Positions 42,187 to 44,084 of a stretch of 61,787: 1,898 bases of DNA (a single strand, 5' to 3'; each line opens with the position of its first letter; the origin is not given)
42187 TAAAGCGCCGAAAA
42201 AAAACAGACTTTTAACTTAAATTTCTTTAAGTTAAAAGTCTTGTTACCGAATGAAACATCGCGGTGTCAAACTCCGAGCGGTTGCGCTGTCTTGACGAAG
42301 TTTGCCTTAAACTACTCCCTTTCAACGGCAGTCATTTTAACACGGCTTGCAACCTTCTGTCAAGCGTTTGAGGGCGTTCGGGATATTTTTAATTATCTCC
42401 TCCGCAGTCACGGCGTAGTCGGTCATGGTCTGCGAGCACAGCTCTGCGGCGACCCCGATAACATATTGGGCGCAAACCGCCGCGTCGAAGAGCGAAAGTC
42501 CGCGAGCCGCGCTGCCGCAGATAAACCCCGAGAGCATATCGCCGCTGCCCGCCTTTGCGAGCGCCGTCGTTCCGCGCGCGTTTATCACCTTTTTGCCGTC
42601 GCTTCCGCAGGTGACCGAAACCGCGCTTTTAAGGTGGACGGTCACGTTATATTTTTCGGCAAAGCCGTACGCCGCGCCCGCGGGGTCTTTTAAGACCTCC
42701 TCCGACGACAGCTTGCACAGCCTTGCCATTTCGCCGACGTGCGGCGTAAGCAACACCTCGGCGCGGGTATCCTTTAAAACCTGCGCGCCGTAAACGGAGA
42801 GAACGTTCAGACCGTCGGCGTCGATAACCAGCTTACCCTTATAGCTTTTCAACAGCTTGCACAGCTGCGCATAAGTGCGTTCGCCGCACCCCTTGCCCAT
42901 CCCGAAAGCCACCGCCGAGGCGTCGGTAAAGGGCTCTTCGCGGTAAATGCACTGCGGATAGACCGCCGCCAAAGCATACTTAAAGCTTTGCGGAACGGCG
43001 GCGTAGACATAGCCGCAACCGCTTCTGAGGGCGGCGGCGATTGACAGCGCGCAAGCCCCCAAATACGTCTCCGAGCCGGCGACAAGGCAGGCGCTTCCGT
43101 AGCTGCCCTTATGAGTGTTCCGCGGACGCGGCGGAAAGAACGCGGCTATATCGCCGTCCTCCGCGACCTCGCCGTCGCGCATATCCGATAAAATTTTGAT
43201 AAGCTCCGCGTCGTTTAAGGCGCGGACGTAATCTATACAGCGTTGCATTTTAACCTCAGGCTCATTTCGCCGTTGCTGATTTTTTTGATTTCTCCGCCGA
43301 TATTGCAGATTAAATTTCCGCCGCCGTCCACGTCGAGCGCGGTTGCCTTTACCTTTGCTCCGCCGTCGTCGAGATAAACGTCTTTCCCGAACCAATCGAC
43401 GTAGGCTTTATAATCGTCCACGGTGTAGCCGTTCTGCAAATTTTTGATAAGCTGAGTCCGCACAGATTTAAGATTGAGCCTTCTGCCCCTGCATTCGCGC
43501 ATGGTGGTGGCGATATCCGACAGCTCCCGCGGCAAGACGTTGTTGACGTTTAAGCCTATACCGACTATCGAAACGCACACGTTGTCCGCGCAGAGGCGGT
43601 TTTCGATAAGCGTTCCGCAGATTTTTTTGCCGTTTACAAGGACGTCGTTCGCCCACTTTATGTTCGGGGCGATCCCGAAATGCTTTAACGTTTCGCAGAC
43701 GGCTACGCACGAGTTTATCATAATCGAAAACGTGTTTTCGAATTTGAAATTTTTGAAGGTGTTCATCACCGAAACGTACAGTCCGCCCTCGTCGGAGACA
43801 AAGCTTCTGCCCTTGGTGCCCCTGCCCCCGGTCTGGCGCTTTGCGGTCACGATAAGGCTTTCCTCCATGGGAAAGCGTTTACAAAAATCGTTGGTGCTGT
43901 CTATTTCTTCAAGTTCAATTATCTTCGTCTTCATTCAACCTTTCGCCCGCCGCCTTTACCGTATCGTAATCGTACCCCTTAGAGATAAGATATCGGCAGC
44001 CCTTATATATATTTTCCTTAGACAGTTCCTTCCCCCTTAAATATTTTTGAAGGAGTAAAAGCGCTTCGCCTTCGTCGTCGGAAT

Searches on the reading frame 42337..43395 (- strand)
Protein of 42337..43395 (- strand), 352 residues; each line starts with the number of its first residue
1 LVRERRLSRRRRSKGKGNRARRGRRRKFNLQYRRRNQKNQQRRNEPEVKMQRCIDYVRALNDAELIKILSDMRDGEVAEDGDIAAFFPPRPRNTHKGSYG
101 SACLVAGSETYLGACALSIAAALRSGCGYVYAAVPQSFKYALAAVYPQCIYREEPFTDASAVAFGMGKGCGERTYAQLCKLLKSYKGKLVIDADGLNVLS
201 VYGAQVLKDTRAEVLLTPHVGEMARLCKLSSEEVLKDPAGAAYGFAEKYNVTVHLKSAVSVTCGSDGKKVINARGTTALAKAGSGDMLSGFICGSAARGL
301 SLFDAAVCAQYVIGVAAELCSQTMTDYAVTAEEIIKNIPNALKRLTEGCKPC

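Call 82: search_protein_families(library=pfam, proteins=[window:42337-43395:-], max_evalue=0.00001)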
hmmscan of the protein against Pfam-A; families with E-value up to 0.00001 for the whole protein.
window:42337-43395:- (352 aa): 1 family
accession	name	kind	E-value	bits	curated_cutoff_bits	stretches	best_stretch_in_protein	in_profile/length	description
PF01256.23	Carb_kinase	-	2.1e-40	139.2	27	1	102-339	1-241/242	NAD(P)H-hydrate dehydratase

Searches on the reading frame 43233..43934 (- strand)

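Call 82: search_protein_families(library=pfam, proteins=[window:43233-43934:-], max_evalue=0.00001)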
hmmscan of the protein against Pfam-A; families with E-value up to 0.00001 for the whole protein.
window:43233-43934:- (233 aa): 2 families
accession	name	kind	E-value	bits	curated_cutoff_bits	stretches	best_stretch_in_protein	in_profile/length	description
PF03099.24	BPL_LplA_LipB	-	5.5e-17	62.4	21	1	11-128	5-132/133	Biotin/lipoate A/B protein ligase family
PF21948.1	LplA-B_cat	-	5.9e-06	26.8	27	1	30-166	58-178/200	Lipoyl protein ligase A/B catalytic domain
